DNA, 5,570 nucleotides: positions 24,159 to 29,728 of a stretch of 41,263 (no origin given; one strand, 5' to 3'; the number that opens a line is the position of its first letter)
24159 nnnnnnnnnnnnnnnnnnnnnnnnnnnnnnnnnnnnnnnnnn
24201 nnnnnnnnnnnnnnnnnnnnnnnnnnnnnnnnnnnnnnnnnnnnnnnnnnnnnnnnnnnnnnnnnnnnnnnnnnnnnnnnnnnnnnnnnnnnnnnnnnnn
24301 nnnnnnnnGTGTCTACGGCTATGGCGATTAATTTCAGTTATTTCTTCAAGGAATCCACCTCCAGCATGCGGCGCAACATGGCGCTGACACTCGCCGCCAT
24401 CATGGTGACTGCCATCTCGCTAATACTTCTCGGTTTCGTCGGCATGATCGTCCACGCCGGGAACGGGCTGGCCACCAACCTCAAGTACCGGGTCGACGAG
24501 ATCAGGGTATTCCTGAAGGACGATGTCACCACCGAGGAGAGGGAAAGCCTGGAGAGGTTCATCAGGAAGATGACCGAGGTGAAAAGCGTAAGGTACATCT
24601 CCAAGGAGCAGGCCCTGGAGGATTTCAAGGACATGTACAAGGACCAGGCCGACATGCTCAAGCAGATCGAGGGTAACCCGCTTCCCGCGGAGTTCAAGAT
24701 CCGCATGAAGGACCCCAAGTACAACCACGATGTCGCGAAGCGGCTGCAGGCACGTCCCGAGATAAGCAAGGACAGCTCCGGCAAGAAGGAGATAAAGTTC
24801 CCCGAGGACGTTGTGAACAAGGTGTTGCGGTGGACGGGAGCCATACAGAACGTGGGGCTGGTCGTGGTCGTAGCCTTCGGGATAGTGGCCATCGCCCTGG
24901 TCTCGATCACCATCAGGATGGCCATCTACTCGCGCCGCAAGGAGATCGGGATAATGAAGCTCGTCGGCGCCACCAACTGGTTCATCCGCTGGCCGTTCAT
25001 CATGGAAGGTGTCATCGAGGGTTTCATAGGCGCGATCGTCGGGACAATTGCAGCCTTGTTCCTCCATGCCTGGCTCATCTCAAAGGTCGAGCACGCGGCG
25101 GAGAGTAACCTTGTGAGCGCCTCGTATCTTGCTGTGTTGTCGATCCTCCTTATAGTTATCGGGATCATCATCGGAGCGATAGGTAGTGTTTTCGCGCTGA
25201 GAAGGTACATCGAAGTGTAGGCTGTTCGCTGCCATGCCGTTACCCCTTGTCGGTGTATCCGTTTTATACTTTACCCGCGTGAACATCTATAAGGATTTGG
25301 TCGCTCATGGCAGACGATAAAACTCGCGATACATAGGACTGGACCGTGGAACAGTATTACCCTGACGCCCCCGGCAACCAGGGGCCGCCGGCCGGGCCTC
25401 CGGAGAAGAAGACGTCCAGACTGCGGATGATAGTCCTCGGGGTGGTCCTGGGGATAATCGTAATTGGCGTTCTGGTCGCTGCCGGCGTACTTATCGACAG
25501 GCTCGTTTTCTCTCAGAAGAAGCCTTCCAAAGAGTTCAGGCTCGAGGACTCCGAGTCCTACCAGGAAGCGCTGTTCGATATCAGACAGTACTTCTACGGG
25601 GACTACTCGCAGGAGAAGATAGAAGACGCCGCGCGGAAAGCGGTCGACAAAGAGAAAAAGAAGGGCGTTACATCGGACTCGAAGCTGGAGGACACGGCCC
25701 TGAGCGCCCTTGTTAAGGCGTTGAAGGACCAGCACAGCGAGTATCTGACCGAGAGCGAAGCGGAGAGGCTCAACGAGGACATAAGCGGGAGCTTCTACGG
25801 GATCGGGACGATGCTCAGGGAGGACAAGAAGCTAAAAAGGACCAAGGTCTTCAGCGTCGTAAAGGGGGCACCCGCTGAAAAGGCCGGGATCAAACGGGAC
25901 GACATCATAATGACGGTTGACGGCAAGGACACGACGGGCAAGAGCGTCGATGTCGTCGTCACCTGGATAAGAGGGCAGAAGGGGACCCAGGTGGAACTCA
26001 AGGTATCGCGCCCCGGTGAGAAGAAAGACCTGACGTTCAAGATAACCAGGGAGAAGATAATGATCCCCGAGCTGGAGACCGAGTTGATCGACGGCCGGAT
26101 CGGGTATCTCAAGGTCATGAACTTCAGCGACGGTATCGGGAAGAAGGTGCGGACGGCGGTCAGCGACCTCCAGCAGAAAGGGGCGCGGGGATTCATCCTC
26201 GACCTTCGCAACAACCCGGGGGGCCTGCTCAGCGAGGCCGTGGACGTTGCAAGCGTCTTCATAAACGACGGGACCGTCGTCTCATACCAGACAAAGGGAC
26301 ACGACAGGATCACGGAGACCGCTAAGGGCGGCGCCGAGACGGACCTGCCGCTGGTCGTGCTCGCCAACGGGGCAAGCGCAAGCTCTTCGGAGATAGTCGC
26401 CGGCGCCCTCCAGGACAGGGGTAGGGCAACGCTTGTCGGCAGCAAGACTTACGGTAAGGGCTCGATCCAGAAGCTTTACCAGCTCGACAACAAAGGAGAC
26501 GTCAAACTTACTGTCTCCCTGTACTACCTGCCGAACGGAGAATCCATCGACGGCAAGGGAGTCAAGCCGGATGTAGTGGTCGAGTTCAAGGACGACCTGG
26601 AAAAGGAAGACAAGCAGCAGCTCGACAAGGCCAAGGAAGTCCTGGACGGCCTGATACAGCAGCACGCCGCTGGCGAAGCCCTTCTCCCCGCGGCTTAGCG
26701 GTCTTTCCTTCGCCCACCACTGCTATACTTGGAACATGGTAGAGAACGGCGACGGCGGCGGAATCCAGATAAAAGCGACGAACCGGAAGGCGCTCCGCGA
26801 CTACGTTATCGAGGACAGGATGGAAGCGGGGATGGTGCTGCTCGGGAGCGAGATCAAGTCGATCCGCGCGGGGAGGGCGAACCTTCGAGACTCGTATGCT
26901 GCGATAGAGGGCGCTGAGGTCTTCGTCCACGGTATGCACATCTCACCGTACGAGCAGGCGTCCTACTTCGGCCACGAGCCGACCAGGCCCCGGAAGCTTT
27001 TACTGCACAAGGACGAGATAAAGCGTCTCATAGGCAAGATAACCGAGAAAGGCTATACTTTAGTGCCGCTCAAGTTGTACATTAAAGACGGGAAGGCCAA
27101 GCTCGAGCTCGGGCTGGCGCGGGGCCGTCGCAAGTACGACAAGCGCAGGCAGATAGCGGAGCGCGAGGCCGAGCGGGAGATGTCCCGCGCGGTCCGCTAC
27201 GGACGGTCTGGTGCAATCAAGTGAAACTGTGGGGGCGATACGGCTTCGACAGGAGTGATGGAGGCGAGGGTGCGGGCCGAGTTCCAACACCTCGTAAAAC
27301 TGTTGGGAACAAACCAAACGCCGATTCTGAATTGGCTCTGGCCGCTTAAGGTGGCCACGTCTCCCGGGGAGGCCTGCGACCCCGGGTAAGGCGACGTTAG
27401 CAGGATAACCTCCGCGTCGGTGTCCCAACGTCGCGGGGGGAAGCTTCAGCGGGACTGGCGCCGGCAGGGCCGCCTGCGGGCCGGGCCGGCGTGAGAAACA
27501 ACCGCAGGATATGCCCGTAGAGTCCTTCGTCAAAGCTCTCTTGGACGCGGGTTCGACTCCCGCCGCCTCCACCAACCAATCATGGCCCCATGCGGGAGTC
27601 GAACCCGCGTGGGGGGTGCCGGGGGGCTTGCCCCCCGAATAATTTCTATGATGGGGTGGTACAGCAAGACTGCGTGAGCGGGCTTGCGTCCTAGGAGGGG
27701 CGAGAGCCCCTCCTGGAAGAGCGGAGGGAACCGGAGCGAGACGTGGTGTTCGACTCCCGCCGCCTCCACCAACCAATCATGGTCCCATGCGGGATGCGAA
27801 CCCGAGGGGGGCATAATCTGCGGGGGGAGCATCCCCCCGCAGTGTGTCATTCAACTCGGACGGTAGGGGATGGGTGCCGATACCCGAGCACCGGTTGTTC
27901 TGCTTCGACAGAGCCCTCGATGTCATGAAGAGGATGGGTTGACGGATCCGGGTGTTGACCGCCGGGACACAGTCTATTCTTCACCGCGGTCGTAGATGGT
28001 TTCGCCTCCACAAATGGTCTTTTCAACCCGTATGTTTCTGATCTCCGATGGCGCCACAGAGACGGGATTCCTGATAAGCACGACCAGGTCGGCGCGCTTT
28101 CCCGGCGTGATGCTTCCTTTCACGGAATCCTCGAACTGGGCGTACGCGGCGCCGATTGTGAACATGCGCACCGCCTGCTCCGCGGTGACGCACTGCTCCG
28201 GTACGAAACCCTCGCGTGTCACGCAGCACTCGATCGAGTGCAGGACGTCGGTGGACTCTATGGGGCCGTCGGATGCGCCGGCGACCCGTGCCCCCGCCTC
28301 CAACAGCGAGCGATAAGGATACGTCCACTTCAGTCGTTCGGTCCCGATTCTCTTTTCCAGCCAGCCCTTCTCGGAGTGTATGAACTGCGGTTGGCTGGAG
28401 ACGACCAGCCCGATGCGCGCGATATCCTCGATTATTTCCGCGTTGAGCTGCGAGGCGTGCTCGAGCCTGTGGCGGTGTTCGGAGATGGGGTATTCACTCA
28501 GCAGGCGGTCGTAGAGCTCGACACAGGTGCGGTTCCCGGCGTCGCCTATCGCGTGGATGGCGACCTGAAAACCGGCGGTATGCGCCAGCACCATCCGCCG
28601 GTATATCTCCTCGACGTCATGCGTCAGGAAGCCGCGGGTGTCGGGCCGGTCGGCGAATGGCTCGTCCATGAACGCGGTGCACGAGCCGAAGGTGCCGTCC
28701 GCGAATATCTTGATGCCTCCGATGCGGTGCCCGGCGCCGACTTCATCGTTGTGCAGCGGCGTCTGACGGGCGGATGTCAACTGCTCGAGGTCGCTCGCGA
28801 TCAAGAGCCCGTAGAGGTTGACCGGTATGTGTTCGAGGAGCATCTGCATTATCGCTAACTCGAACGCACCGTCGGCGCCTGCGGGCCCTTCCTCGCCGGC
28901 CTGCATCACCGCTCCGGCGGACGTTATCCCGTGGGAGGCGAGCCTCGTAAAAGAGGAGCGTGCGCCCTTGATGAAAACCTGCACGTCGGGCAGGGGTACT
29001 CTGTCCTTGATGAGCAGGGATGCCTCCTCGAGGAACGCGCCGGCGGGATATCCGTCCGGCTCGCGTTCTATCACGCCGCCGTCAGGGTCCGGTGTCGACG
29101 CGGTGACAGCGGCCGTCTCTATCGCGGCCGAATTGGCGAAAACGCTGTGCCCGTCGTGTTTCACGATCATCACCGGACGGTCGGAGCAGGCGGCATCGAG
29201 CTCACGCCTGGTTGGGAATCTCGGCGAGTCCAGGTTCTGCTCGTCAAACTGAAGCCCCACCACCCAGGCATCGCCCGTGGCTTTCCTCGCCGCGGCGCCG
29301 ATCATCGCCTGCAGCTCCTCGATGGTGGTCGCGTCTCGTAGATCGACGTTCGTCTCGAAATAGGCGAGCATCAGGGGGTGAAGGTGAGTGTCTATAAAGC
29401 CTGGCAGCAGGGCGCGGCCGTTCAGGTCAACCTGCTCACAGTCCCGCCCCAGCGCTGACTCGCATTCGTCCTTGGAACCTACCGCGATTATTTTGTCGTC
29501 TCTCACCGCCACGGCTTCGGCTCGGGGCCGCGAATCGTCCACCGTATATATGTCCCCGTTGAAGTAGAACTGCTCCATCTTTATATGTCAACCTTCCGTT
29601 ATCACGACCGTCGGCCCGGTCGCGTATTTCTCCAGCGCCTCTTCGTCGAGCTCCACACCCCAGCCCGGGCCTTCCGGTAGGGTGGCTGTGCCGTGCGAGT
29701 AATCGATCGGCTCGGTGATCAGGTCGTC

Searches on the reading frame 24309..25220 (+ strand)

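Call 55: search_protein_families(library=pfam, proteins=[window:24309-25220:+])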
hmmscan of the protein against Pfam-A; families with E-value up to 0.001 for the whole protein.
window:24309-25220:+ (303 aa): 2 families
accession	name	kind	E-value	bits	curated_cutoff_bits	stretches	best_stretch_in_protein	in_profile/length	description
PF18075.7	FtsX_ECD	-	6.3e-25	88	23.5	1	64-153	2-94/96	FtsX extracellular domain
PF02687.27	FtsX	-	8.4e-15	55.3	25.5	1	185-297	2-116/120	FtsX-like permease C-terminal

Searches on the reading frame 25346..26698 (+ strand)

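Call 55: search_protein_families(library=pfam, proteins=[window:25346-26698:+])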
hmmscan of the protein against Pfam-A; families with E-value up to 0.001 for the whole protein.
window:25346-26698:+ (450 aa): 4 families
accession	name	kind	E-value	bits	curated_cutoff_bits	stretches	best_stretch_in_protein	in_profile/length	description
PF03572.23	Peptidase_S41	-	2.4e-53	180.5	24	1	251-412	1-165/165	Peptidase family S41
PF17820.7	PDZ_6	-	2.5e-11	43.6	27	1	170-222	4-54/54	PDZ domain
PF13180.12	PDZ_2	-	1.4e-10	41.7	27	1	153-232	3-79/80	PDZ domain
PF00595.29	PDZ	-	8.6e-09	36.1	23.2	1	152-220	11-80/81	PDZ domain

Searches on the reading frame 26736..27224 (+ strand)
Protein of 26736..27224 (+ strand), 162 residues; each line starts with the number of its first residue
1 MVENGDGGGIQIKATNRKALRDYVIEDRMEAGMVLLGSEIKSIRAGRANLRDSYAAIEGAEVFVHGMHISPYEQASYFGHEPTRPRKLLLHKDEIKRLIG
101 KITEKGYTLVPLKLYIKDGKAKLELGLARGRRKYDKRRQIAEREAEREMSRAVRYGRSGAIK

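Call 55: search_protein_families(library=pfam, proteins=[window:26736-27224:+])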
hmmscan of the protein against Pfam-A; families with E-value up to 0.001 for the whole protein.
window:26736-27224:+ (162 aa): 1 family
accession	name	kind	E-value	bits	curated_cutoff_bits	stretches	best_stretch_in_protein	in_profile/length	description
PF01668.23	SmpB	-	1.2e-59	200.8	27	1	14-154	2-142/143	SmpB protein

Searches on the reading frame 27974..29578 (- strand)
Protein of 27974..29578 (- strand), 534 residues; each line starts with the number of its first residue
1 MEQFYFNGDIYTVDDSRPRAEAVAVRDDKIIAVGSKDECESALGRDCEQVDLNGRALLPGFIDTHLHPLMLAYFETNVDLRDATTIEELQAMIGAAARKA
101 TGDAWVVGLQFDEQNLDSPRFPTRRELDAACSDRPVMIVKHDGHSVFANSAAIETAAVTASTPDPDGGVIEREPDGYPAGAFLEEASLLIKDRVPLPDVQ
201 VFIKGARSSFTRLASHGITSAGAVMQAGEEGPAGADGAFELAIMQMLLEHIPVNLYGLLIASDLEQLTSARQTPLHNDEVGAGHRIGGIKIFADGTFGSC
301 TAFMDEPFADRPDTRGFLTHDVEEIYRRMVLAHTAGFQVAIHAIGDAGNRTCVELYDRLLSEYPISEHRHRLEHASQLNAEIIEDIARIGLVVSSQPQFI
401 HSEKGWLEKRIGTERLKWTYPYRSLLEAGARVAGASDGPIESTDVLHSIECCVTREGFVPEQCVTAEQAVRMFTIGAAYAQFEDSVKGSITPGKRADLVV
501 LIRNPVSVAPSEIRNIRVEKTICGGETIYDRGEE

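Call 55: search_protein_families(library=pfam, proteins=[window:27974-29578:-])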
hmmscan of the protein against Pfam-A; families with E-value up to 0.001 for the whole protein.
window:27974-29578:- (534 aa): 3 families
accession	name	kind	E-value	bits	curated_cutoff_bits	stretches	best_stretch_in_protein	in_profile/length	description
PF07969.17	Amidohydro_3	-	1.2e-93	315.6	29.7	1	50-529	3-472/472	Amidohydrolase family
PF01979.26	Amidohydro_1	-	4.4e-14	52.9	25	1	207-526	39-343/345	Amidohydrolase family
PF22039.1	HUTI_composite_bact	-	0.00085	19.3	25.5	0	22-39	2-19/26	Imidazolonepropionase-like composite domain, bacteria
